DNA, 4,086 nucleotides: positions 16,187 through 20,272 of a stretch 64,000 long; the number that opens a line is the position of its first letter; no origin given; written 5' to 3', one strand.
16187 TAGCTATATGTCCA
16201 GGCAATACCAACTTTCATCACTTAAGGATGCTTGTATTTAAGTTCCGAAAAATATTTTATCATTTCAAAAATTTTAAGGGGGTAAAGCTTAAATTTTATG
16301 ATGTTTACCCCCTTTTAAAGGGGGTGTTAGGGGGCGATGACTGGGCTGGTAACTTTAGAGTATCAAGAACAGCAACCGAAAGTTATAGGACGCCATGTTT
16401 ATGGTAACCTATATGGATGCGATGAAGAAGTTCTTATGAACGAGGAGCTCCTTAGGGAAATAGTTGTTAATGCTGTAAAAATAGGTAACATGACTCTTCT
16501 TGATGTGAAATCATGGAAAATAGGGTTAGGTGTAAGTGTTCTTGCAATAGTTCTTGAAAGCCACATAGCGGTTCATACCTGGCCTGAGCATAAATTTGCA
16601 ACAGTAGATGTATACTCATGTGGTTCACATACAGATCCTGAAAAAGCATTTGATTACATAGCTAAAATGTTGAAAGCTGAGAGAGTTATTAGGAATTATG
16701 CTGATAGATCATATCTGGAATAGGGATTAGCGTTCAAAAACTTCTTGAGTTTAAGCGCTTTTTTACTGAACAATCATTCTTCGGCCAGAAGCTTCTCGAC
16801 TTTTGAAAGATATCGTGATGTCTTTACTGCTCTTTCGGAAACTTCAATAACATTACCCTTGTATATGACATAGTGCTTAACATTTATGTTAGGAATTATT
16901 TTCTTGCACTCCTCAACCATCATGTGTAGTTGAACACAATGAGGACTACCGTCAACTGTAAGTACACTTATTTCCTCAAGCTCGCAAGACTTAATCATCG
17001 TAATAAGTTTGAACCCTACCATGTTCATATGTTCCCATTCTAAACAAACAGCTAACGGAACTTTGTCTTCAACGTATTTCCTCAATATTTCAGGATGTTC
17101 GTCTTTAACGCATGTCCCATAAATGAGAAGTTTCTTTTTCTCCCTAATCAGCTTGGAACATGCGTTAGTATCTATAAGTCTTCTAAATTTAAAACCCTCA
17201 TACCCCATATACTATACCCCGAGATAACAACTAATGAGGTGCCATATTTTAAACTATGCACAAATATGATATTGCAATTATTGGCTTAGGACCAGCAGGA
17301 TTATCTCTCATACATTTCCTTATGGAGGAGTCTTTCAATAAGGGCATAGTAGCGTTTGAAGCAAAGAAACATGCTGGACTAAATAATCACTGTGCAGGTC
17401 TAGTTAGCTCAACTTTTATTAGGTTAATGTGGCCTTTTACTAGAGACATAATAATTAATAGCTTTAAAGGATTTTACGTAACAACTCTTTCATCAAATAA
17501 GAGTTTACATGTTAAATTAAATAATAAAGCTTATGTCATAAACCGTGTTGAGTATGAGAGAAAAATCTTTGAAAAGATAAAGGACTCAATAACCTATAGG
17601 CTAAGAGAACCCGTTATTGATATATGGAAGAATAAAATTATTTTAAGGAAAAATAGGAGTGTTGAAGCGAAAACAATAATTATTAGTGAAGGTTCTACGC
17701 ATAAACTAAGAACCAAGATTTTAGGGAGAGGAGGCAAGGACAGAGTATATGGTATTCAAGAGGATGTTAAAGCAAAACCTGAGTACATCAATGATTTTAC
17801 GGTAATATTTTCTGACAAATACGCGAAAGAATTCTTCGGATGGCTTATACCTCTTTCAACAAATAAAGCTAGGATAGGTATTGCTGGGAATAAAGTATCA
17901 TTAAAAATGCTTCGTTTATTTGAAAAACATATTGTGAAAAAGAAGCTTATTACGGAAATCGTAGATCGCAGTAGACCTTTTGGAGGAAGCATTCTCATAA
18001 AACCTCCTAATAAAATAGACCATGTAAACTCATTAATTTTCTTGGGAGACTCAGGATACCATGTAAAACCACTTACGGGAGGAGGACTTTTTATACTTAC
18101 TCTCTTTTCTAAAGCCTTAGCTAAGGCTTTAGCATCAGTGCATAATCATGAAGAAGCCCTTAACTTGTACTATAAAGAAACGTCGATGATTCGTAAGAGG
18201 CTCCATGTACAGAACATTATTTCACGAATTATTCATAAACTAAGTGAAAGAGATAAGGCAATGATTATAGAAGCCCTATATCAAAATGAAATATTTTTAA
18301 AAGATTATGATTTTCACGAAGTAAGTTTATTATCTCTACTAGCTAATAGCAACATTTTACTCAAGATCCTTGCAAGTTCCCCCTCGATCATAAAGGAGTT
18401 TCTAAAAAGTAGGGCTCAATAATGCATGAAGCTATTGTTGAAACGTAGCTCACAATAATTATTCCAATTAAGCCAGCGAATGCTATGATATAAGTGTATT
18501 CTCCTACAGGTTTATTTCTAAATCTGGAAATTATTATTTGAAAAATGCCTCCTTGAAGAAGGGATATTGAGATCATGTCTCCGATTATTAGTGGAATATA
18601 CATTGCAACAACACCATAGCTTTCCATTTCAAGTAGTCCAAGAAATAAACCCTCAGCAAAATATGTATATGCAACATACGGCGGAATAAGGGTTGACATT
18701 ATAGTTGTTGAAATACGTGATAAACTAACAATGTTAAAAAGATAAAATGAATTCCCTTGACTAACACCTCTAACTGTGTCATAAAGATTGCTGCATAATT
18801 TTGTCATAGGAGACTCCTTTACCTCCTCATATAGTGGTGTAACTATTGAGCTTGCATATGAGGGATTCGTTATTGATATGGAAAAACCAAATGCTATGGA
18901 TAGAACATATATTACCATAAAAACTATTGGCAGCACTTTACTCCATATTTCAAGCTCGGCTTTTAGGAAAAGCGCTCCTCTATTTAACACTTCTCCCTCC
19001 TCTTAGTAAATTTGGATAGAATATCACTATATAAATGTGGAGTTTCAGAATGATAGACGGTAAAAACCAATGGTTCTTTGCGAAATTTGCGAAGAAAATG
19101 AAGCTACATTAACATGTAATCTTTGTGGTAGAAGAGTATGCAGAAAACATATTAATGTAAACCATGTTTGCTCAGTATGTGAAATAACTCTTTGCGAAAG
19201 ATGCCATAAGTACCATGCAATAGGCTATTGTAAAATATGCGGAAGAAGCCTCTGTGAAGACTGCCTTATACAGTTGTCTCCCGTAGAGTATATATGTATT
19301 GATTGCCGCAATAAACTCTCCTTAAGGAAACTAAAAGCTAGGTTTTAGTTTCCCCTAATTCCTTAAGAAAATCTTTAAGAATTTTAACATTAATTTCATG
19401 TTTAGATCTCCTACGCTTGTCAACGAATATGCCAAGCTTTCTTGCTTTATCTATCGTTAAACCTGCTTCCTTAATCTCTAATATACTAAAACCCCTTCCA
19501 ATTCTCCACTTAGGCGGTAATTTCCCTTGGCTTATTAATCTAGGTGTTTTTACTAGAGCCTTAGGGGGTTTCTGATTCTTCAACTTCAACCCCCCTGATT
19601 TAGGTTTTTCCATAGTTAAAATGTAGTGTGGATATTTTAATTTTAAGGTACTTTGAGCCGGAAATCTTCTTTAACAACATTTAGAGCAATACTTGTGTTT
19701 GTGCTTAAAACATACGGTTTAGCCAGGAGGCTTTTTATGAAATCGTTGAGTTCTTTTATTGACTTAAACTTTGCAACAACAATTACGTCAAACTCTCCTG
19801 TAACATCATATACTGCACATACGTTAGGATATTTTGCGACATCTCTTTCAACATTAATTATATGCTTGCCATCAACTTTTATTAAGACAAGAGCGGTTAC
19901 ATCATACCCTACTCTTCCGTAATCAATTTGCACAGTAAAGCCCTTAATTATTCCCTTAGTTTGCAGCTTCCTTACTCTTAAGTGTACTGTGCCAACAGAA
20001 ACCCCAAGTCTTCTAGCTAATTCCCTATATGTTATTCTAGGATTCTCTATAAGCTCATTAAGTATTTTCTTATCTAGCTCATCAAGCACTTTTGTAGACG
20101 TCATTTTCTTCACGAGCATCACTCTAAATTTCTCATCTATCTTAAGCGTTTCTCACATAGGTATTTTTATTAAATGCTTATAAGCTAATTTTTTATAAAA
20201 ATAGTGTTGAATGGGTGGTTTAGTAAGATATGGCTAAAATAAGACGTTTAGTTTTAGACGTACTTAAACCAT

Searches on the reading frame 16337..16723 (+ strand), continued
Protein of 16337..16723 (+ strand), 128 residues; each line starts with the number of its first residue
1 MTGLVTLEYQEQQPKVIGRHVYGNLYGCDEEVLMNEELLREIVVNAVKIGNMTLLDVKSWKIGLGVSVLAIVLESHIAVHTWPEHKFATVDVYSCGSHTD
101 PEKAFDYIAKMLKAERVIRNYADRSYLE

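Call 38: find_encoding_contigs(protein=P0101, flank=1500, max_places=2)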
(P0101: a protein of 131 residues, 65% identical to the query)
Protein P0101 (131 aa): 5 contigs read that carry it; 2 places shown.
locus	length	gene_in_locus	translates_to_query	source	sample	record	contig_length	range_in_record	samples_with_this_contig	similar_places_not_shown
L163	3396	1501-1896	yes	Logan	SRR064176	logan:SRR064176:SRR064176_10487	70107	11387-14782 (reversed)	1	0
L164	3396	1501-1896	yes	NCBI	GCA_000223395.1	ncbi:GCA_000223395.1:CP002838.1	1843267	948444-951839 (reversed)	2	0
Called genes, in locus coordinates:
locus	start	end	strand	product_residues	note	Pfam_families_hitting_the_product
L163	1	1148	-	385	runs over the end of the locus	PF14537:Cytochrom_c3_2 (faint)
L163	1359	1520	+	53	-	-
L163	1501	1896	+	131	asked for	PF02675:AdoMet_dc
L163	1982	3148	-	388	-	-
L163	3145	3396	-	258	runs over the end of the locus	PF02558:ApbA (weak), PF03446:NAD_binding_2 (weak), PF03807:F420_oxidored, PF14748:P5CR_dimer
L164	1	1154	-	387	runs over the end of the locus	PF14537:Cytochrom_c3_2 (faint)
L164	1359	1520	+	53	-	-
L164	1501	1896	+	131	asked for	PF02675:AdoMet_dc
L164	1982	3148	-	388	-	-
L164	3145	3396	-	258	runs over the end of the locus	PF02558:ApbA (weak), PF03446:NAD_binding_2 (weak), PF03807:F420_oxidored, PF14748:P5CR_dimer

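Call 39: find_encoding_contigs(protein=P0084, flank=1500, max_places=2)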
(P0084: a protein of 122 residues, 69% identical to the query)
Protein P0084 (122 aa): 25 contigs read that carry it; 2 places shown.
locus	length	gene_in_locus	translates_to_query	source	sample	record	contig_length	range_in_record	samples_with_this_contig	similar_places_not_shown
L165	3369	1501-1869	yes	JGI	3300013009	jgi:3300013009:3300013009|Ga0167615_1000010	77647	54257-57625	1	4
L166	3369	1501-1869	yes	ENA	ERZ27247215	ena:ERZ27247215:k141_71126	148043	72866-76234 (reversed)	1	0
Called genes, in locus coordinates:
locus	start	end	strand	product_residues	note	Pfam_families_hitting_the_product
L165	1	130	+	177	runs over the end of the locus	PF01923:Cob_adeno_trans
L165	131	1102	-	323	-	PF22082:TtuA_LIM_N, PF01171:ATP_bind_3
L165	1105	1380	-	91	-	PF02680:DUF211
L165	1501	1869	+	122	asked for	PF02675:AdoMet_dc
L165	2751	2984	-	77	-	PF22511:PBP2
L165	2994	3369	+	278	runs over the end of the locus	PF01040:UbiA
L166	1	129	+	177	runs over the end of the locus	PF01923:Cob_adeno_trans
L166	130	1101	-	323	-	PF22082:TtuA_LIM_N, PF01171:ATP_bind_3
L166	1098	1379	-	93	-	PF02680:DUF211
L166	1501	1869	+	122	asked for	PF02675:AdoMet_dc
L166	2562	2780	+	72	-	-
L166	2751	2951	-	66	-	PF22511:PBP2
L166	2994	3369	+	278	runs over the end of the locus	PF01040:UbiA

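Call 59: find_encoding_contigs(protein=P0097, flank=600, max_places=1)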
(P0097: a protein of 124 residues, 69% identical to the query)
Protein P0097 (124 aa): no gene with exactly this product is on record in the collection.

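Call 60: find_encoding_contigs(protein=P0073, flank=600, max_places=1)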
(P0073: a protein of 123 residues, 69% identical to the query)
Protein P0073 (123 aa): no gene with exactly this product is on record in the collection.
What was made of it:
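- Tried and rejected: Look-ups of P0097 and P0073 returned no contig (calls 59, 60).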

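Call 61: find_encoding_contigs(protein=P0044, flank=600, max_places=1)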
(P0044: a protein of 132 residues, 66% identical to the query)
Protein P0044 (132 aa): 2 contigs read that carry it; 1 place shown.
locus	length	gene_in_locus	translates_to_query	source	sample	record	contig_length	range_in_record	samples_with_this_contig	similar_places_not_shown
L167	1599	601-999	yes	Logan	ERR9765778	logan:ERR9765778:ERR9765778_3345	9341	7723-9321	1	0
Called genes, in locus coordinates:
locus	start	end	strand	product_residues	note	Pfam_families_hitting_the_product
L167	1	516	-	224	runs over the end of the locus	PF01048:PNP_UDP_1 (weak)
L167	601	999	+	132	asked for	PF02675:AdoMet_dc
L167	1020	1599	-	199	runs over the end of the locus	?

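Call 62: find_encoding_contigs(protein=P0118, flank=600, max_places=1)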
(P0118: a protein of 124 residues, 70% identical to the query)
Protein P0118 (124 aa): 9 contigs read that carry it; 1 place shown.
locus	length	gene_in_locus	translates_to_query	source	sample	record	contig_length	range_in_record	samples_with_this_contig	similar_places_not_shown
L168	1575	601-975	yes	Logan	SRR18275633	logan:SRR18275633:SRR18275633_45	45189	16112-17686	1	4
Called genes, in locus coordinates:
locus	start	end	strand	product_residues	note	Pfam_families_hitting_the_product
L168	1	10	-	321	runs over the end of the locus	PF22082:TtuA_LIM_N, PF01171:ATP_bind_3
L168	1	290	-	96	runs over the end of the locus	PF02680:DUF211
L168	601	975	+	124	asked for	PF02675:AdoMet_dc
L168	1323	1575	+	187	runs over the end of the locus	-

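Call 63: find_encoding_contigs(protein=P0067, flank=600, max_places=1)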
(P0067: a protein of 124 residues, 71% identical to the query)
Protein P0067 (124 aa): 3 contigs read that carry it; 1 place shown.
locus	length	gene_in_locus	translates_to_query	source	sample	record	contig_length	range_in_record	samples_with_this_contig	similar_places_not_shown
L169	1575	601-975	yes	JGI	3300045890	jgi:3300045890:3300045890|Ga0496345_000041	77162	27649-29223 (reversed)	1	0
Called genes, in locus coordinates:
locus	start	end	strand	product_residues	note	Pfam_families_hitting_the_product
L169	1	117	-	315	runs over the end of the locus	PF22082:TtuA_LIM_N (weak), PF01171:ATP_bind_3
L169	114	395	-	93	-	PF02680:DUF211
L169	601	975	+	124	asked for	PF02675:AdoMet_dc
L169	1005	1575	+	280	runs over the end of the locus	-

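Call 69: search_protein_families(library=pfam, proteins=[L162:1961-2959:-, L162:3056-3289:-, L022:3447-4490:-, L164:1982-3148:-, L008:1257-1865:+], max_evalue=0.01)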
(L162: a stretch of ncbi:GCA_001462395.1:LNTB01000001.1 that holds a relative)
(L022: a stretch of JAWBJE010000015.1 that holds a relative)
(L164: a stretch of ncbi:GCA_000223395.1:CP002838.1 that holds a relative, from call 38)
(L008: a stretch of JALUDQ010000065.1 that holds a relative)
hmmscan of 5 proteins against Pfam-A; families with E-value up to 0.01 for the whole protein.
L162:1961-2959:- (332 aa): 0 families

L162:3056-3289:- (77 aa): 5 families
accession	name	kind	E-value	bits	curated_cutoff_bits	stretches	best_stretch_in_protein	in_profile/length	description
PF13237.11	Fer4_10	-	9.8e-05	22.6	25.5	1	28-62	14-52/53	4Fe-4S dicluster domain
PF25160.1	LdpA_Fe-S-bd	-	0.00012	22.3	27.6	1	28-71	8-47/49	LdpA Fe-S cluster-binding domain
PF00037.32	Fer4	-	0.00023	21.3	21.1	0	28-39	13-24/24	4Fe-4S binding domain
PF12838.12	Fer4_7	-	0.00025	21.9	27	1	28-62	7-48/52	4Fe-4S dicluster domain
PF12837.12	Fer4_6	-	0.0035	17.7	25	0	45-62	2-19/24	4Fe-4S binding domain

L022:3447-4490:- (347 aa): 1 family
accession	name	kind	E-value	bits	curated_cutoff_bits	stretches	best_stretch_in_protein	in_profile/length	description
PF01040.23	UbiA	-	4.9e-35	121.5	34.2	1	76-320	2-238/250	UbiA prenyltransferase family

L164:1982-3148:- (388 aa): 0 families

L008:1257-1865:+ (202 aa): 0 families

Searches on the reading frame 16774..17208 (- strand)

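Call 5: search_protein_families(library=pfam, proteins=[window:16774-17208:-])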
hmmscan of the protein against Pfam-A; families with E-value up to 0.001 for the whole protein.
window:16774-17208:- (144 aa): 0 families

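Call 14: search_protein_families(library=ncbifam, proteins=[window:16774-17208:-], max_evalue=0.01)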
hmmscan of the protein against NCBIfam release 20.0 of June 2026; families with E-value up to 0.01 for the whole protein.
window:16774-17208:- (144 aa): 0 families

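Call 58: search_protein_families(library=pfam, proteins=[window:16774-17208:-], max_evalue=0.1)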
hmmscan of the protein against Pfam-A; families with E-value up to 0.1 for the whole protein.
window:16774-17208:- (144 aa): 2 families
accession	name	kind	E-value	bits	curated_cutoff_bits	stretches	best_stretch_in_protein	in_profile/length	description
PF14976.13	YPEH2ZP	-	0.043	14.4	27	1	60-131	48-115/145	Yippee homolog 2 zinc finger protein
PF25345.1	PH_EXO84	-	0.065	13.4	27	0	92-132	18-58/180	PH domain found in exocyst complex component Exo84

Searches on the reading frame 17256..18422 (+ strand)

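Call 5: search_protein_families(library=pfam, proteins=[window:17256-18422:+])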
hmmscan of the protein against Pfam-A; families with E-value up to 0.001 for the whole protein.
window:17256-18422:+ (388 aa): 1 family
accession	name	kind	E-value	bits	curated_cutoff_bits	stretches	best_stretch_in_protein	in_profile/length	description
PF07992.20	Pyr_redox_2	-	4.2e-06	26.8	26.1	1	4-158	1-119/291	Pyridine nucleotide-disulphide oxidoreductase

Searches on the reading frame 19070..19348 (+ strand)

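Call 58: search_protein_families(library=pfam, proteins=[window:19070-19348:+], max_evalue=0.1)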
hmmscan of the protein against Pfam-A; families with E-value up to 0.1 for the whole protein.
window:19070-19348:+ (92 aa): 2 families
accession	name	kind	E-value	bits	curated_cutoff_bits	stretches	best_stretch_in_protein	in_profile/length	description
PF00643.29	zf-B_box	-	3.3e-05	24.4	24.1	2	40-66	4-30/42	B-box zinc finger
PF22586.1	ANCHR-like_BBOX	-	0.00029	21.3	27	1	3-32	1-29/39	ANCHR-like B-box zinc-binding domain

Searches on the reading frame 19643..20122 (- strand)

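Call 58: search_protein_families(library=pfam, proteins=[window:19643-20122:-], max_evalue=0.1)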
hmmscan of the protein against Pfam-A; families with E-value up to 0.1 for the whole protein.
window:19643-20122:- (159 aa): 37 families (the best 25 are shown)
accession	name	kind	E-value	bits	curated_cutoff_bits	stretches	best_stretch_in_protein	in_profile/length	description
PF13412.12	HTH_24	-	5.6e-20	71.1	21.9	1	13-60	1-48/48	Winged helix-turn-helix DNA-binding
PF13404.12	HTH_AsnC-type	-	5.1e-17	61.8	27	1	13-54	1-42/42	AsnC-type helix-turn-helix domain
PF01037.27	AsnC_trans_reg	-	7.1e-17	61.5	25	1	79-148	1-72/73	Lrp/AsnC ligand binding domain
PF08279.18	HTH_11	-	1.1e-06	28.8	25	1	18-72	3-53/55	HTH domain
PF12802.13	MarR_2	-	2.6e-06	27.9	27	1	20-59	10-50/61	MarR family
PF22482.2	AsnC_trans_reg_3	-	1e-05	26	24.4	1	86-153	22-89/95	PF0864 C-terminal dimeric alpha+beta barrel domain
PF25212.1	HVO_A0114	-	2.2e-05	24.6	27.6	1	10-60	17-67/84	HVO_A0114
PF01047.28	MarR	-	4.2e-05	23.8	24.6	1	20-59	8-47/59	MarR family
PF22451.2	NirdL-like_HTH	-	4.9e-05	23.3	27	1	32-59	19-46/47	Siroheme decarboxylase NirDL-like HTH domain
PF08280.17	HTH_Mga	-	0.00036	20.9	23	1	16-55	6-45/59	M protein trans-acting positive regulator (MGA) HTH domain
PF13384.12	HTH_23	-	0.00056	20.1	24.6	1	26-57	15-45/50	Homeodomain-like domain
PF01978.25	TrmB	-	0.00089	19.5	25.6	1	13-60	6-53/68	Sugar-specific transcriptional regulator TrmB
PF12840.13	HTH_20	-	0.0018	18.6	27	1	19-60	8-49/51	Helix-turn-helix domain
PF13545.12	HTH_Crp_2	-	0.0023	18.3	27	1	28-60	21-53/70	Crp-like helix-turn-helix domain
PF18024.7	HTH_50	-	0.0028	17.7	27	1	12-53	7-47/50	Helix-turn-helix domain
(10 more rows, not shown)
